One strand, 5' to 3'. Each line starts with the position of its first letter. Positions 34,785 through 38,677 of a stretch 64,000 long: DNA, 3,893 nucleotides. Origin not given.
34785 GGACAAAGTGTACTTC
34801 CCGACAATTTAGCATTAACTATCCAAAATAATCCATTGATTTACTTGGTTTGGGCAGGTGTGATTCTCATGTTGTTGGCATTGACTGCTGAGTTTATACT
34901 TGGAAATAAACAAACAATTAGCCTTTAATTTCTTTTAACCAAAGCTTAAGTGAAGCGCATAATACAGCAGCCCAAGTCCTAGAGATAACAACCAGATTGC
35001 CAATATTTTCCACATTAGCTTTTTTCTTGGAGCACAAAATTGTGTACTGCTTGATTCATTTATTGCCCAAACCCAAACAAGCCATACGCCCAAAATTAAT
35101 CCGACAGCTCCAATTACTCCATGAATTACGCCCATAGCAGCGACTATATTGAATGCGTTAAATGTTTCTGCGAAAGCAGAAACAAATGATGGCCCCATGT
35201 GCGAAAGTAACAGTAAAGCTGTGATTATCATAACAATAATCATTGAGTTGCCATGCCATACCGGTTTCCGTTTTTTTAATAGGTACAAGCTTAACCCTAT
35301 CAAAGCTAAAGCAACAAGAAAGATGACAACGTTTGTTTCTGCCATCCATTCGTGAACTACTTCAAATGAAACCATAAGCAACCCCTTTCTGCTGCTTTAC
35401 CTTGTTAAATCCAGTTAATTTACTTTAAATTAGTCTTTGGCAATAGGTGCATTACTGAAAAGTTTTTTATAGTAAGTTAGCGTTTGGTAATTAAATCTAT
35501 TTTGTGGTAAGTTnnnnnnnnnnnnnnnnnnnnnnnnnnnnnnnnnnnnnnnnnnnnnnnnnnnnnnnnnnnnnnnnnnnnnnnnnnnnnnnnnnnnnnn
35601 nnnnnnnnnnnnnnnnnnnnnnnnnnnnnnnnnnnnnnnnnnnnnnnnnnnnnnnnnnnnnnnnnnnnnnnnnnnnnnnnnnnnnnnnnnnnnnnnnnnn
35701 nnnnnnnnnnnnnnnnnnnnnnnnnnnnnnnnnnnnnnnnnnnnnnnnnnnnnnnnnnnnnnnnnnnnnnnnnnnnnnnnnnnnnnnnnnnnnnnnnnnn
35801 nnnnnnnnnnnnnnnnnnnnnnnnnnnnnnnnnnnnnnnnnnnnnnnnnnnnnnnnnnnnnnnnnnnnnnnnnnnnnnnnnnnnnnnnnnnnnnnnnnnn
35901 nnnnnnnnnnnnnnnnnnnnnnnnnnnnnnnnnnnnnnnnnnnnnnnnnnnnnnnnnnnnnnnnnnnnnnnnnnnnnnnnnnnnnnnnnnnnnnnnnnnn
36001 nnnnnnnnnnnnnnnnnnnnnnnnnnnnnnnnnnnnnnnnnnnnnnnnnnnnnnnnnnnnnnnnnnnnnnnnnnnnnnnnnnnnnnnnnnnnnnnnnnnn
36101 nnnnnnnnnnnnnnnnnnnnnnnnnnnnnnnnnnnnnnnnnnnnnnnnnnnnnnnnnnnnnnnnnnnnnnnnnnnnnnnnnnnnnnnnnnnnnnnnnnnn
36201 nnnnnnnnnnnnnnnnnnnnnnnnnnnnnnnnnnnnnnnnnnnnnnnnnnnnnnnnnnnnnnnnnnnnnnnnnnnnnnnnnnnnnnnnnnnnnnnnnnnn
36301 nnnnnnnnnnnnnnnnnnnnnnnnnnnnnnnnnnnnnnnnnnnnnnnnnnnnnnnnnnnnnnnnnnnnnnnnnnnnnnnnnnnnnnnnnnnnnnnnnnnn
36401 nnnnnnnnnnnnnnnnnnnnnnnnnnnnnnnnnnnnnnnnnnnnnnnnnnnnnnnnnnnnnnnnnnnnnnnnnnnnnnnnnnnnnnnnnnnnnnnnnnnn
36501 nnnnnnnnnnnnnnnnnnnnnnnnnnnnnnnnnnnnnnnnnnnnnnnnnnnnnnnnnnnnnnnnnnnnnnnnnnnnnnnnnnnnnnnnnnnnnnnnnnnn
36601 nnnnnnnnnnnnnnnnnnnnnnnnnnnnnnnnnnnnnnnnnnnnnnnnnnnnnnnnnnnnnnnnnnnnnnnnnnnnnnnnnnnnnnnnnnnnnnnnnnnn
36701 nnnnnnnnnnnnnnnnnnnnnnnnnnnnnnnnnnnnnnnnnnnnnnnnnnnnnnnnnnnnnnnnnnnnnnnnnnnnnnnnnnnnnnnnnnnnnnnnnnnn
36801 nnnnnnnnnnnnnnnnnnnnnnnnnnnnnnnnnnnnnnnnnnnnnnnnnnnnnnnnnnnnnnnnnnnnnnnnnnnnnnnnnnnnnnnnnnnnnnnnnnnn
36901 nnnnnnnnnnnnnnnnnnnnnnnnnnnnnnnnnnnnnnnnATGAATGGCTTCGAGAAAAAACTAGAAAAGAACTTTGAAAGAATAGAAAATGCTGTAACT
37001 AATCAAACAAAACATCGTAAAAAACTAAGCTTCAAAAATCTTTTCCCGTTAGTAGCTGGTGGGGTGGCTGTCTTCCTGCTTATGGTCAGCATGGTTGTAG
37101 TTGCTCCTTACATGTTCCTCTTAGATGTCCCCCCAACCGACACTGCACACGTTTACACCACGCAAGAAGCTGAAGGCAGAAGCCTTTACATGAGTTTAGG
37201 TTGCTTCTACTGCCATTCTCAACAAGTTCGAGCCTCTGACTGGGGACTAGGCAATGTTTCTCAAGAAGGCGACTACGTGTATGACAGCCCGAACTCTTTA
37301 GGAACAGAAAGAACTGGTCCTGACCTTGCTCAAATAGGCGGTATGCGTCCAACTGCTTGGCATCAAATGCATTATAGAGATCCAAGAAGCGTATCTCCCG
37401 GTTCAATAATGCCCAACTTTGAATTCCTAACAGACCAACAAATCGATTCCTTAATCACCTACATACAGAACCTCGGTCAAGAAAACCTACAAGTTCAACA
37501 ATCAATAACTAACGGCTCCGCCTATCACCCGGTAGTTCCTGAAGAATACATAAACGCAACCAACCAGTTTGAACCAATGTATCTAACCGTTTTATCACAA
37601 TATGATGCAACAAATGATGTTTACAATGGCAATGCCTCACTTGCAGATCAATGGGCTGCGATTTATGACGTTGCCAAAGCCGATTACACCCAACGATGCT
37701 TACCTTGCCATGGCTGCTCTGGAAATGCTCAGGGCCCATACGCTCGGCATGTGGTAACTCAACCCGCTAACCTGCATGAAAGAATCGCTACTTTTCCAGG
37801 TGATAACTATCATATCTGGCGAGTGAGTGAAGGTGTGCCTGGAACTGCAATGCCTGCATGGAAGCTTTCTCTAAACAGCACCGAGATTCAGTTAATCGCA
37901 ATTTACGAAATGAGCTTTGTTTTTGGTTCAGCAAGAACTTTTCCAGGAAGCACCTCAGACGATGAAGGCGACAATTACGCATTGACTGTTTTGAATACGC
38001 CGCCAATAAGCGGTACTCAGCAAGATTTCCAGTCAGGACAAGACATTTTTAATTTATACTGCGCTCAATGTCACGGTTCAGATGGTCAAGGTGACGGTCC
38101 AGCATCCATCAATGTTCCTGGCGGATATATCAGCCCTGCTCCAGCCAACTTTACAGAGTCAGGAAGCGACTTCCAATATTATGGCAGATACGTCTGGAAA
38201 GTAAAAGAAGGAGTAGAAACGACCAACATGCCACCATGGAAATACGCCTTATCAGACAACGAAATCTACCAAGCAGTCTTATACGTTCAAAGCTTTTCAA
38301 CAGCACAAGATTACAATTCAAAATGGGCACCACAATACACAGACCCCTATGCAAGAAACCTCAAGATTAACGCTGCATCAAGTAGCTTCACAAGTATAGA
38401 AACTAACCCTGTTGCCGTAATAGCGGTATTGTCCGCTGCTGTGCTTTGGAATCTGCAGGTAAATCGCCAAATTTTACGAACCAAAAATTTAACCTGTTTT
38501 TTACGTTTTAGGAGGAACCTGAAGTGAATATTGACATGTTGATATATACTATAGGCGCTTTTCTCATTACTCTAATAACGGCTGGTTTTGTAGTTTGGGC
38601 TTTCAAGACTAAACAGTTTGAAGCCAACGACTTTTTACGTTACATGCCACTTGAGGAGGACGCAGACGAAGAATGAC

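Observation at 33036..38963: A cbb3-type (C-family) haem-copper oxidase operon plus CcmF in an archaeal genome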

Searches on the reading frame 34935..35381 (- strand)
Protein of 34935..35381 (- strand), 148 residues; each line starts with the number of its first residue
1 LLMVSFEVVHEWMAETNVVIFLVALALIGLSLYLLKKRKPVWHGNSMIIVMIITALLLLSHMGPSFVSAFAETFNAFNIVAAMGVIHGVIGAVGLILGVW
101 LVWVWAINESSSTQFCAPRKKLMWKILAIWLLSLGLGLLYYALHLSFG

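Call 3: search_protein_families(library=pfam, proteins=[window:34935-35381:-], max_evalue=0.01)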
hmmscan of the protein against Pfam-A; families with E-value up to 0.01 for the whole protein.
window:34935-35381:- (148 aa): 1 family
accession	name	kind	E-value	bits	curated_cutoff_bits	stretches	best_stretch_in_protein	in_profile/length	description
PF04238.17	DUF420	-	0.00024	21.8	30.5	1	15-143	3-129/130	Protein of unknown function (DUF420)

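Call 4: search_protein_families(library=ncbifam, proteins=[window:34935-35381:-], max_evalue=0.01)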
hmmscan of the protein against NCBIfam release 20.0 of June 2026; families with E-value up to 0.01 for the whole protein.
window:34935-35381:- (148 aa): 0 families

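Call 53: search_protein_families(library=pfam, alignment_id=A3, max_evalue=0.01)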
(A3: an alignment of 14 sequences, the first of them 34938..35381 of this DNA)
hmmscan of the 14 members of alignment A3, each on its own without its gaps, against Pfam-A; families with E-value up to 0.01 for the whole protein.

A. member 1, window:34938-35381:- (148 aa): 1 family
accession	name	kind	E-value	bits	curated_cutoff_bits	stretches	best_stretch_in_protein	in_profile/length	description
PF04238.17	DUF420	-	0.00024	21.8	30.5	1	15-143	3-129/130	Protein of unknown function (DUF420)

B. families by the number of members that match (of 14 scanned): 1 family
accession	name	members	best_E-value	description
PF04238.17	DUF420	4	2.6e-05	Protein of unknown function (DUF420)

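Call 84: find_homologous_proteins(query=A3, max_evalue=0.001)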
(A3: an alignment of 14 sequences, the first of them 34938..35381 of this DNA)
Query A3 (14 sequences) (148 aa, profile of the alignment): 178 proteins with E <= 0.001 among 8000 candidates; the best 120 are listed.
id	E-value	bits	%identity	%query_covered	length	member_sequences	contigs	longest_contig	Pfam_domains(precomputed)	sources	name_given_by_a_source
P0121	6.1e-64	232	74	99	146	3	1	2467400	-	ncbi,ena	-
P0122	3.4e-63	230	72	99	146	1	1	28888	-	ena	-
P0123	2.3e-62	227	74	99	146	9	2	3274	-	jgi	jgi:hypothetical protein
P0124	2.7e-62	227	51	99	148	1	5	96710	-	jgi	jgi:hypothetical protein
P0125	5.5e-62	226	51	99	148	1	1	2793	-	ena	-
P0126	6.3e-62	226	50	99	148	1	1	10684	-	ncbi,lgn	-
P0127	6.4e-62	226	50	99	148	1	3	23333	-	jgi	jgi:hypothetical protein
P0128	8.9e-62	225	70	99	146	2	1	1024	-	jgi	-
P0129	1.2e-61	225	50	99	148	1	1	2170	-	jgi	jgi:hypothetical protein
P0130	1.4e-61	225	72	99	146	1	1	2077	-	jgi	jgi:hypothetical protein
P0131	1.4e-61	225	62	99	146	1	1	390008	-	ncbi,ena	-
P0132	1.5e-61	225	95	99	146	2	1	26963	-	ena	-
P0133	1.7e-61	224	50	99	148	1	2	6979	-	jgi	jgi:hypothetical protein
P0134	2.0e-61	224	67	99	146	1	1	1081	-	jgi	jgi:uncharacterized membrane protein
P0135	2.3e-61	224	50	97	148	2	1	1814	-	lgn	-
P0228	1.4e-52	195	39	95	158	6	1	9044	PF04238.18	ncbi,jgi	-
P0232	3.0e-52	194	45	94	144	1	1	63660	PF04238.18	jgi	jgi:uncharacterized membrane protein YozB (DUF420 family)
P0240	1.3e-50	189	42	98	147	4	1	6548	PF04238.18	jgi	jgi:LPXTG-motif cell wall-anchored protein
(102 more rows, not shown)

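Call 96: predict_structure(alignment_id=A5)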
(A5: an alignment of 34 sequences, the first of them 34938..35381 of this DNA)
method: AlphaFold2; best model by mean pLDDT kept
length: 148 residues; sequences in the alignment: 34
mean_pLDDT: 88.6   pTM: 0.77
mean pLDDT of the five models: 88.6, 87.7, 87.0, 86.3, 82.0
residues with pLDDT >= 90: 81; 70-90: 60; 50-70: 7; < 50: 0
segments of 3 or more residues with pLDDT < 50: none
pLDDT, mean of each block of 10 residues (from residue 1): 80 89 94 93 90 89 85 93 94 92 82 76 92 93 86
secondary structure, 60 per line:
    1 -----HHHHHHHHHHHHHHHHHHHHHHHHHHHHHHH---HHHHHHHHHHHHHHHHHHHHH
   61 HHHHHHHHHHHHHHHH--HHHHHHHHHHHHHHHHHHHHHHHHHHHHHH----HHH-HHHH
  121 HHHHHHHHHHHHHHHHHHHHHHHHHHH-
elements in order: H6-36 H40-76 H79-108 H117-147

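Call 98: fold_search(model_id=the predicted structure, library=pdb)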
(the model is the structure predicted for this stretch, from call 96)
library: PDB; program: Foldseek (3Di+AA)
matches with E <= 10: 72; with E <= 0.001: 0
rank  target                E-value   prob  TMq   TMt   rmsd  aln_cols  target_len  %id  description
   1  7xge_A                1.3e+00  0.18  0.26  0.24   9.7       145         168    8  Crystal structure of MCL-1 in complex with computationally designed inhibitor protein (released 2022-07-20)
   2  2bl2_A                1.6e+00  0.20  0.29  0.28  10.4       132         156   15  The membrane rotor of the V-type ATPase from Enterococcus hirae (released 2005-04-05)
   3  9b3x_A                2.6e+00  0.28  0.38  0.13   6.0       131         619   11  Rat TRPV2 E724A/D725A bound to 2-APB (released 2025-02-26)
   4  7uw9_g                2.6e+00  0.08  0.23  0.22  11.8       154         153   12  Citrus V-ATPase State 1, H in contact with subunit a (released 2022-07-06)
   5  9b3v_A                2.8e+00  0.38  0.42  0.14   5.2       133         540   14  Rat TRPV2 WT in the presence of probenecid and 2-APB (released 2025-02-26)
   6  7xge_G                2.8e+00  0.12  0.26  0.25   9.9       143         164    8  Crystal structure of MCL-1 in complex with computationally designed inhibitor protein (released 2022-07-20)
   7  6g94_A                2.9e+00  0.21  0.41  0.37   7.0       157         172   10  Structure of E. coli hydrogenase-1 C19G variant in complex with cytochrome b (released 2018-06-13)
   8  7vcf_W                3.1e+00  0.09  0.30  0.28   7.9       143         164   16  Cryo-EM structure of Chlamydomonas TOC-TIC supercomplex (released 2022-11-30)
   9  7v3z                  3.4e+00  0.12  0.32  0.14  12.2       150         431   12  Structure of cannabinoid receptor type 1(CB1) (released 2021-11-24)
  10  7zji_A                3.6e+00  0.28  0.42  0.13   6.0       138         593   10  Transient receptor potential cation channel subfamily V member 2,Enhanced green fluorescent protein (released 2023-01-18)
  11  6s37_A                3.6e+00  0.18  0.36  0.37   7.3       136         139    8  Ligand binding domain of the P. putida receptor PcaY_PP in complex with salicylic acid (released 2020-10-21)
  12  6igk_A                3.6e+00  0.14  0.35  0.14   9.7       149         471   17  Crystal Structure of human ETB receptor in complex with Endothelin-3 (released 2018-11-21)
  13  8zx5_R                4.0e+00  0.21  0.40  0.25   7.8       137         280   18  AM251-bound GPR55 in complex with G13 (released 2024-11-13)
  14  9dwa_A                4.2e+00  0.35  0.51  0.57   4.7       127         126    9  Crystal structure of FABLE, MPD condition (released 2025-08-20)
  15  7zji_B                4.5e+00  0.18  0.41  0.13   5.7       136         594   13  Transient receptor potential cation channel subfamily V member 2,Enhanced green fluorescent protein (released 2023-01-18)
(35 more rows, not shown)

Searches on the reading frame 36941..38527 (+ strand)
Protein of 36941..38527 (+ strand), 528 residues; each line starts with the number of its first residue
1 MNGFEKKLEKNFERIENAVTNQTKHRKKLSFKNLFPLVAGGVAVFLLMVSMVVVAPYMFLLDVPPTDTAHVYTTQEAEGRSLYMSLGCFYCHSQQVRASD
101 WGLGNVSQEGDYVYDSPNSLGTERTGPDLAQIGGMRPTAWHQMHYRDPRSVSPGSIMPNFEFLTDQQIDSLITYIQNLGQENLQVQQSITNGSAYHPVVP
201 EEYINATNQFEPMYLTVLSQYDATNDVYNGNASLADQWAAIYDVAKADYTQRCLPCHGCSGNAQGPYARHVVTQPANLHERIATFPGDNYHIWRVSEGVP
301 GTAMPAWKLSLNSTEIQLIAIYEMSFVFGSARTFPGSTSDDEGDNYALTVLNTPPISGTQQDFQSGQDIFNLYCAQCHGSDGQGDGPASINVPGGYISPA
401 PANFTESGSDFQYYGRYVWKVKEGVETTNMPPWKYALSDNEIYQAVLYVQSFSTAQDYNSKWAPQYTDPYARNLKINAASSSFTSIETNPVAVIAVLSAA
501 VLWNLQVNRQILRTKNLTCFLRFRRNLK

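Call 3: search_protein_families(library=pfam, proteins=[window:36941-38527:+], max_evalue=0.01)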
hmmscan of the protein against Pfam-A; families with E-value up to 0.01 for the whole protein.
window:36941-38527:+ (528 aa): 4 families
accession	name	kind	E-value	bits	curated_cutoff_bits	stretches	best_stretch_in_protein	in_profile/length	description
PF02433.20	FixO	-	3e-35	122.1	29.6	1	42-177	15-154/219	Cytochrome C oxidase, mono-heme subunit/FixO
PF13442.11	Cytochrome_CBB3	-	3.6e-23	82.1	27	2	362-449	2-68/68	Cytochrome C oxidase, cbb3-type, subunit III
PF00034.26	Cytochrom_C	-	4.1e-19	70.1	21.3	2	365-451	3-88/90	Cytochrome c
PF14376.11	Haem_bd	-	0.00049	20.5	27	0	76-97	30-51/133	Haem-binding domain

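Call 4: search_protein_families(library=ncbifam, proteins=[window:36941-38527:+], max_evalue=0.01)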
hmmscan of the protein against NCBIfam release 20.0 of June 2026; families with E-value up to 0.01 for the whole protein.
window:36941-38527:+ (528 aa): 13 families
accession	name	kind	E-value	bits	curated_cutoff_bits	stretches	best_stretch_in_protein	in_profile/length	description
NF011054.0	PRK14486.1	equivalog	8.4e-41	140.4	447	2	43-322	17-286/294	putative bifunctional cbb3-type cytochrome c oxidase subunit II/cytochrome c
NF011055.0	PRK14487.1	subfamily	1.1e-34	119.8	218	1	41-186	20-163/212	cbb3-type cytochrome c oxidase subunit II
NF011053.0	PRK14485.1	subfamily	6.7e-33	113.9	1080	1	14-171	478-637/716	putative bifunctional cbb3-type cytochrome c oxidase subunit I/II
TIGR00781.1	ccoO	equivalog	1.8e-31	109.6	200.65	1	43-190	17-167/232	cytochrome-c oxidase, cbb3-type subunit II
TIGR00782.1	ccoP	equivalog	1.7e-15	57.1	179.95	2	364-463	108-203/285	cytochrome-c oxidase, cbb3-type subunit III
NF033864.1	cytochrome579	equivalog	2.9e-09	36.9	280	1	351-458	37-145/179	cytochrome 579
NF050122.1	bc1_QcrC_actin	exception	5.2e-08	32.5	200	1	359-392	37-72/253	cytochrome bc1 complex diheme cytochrome c subunit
TIGR04485.1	thiosulf_SoxX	equivalog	6.5e-08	33.2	61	1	125-177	21-77/78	sulfur oxidation c-type cytochrome SoxX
NF045930.1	Cytc6PetJCyano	equivalog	5.7e-07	29.5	135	0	357-379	22-44/110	cytochrome c6 PetJ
TIGR04494.1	c550_PedF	equivalog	4.2e-05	23.5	122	0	355-451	42-129/133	cytochrome c-550 PedF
NF045774.1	cytochro_C551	exception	9.9e-05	22.3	118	0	357-387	33-64/110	cytochrome c551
NF045773.1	cytochro_C550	exception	0.0019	18.2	125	0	360-387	46-74/118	cytochrome c550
TIGR02603.1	CxxCH_TIGR02603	domain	0.0084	16.1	68.15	0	362-384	2-24/134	putative heme-binding domain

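Call 62: search_solved_structures(query=window:36941-38524:+, max_evalue=0.01, show_alignments=0)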
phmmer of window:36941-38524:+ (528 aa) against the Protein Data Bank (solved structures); distinct sequences matched with E-value up to 0.01: 15.
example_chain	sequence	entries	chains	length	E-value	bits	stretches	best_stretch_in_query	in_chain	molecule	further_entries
9g83_u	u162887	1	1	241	2e-23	85.8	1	47-170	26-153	Cytochrome c oxidase, cbb3-type, subunit II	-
6xkw_o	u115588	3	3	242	4.9e-23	84.5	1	48-173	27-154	Cytochrome c oxidase, Cbb3-type, subunit II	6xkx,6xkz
3mk7_B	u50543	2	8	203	1.9e-22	82.5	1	50-171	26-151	Cytochrome c oxidase, cbb3-type, subunit O | Cbb3-type cytochrome c oxidase subunit II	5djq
9g6b_B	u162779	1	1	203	2.6e-22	82.1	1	51-171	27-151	Cbb3-type cytochrome c oxidase subunit II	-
8smr_F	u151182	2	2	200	3e-21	78.6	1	42-173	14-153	Cbb3-type Cytochrome C oxidase subunit II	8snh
6h5l_B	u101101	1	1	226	1.7e-12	49.7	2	364-459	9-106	Conserved hypothetical cytochrome protein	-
8snh_G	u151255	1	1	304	6e-06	28.1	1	357-397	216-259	Cbb3-type cytochrome c oxidase subunit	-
3mk7_C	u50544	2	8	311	2e-05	26.3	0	353-453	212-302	Cytochrome c oxidase, cbb3-type, subunit P | Cbb3-type cytochrome c oxidase subunit CcoP1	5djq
6f0k_E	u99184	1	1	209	6.7e-05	24.6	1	354-461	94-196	Quinol:cytochrome c oxidoreductase monoheme cytochrome subunit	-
6xkx_p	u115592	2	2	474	0.00054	21.7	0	348-385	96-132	Cbb3-type cytochrome c oxidase subunit CcoP,Cytochrome c-type cyt cy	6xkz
6lod_E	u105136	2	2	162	0.00079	21.1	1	327-407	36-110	Cytochrome c domain-containing protein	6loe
8smr_G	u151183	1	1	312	0.0017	20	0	357-398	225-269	Cbb3-type cytochrome c oxidase subunit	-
7q21_C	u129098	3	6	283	0.0029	19.2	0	335-388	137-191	Cytochrome bc1 complex cytochrome c subunit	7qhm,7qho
2yev_B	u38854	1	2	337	0.0057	18.3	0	145-182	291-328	CYTOCHROME C OXIDASE SUBUNIT 2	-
6btm_E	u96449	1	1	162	0.0074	17.9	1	346-387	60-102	Alternative Complex III subunit E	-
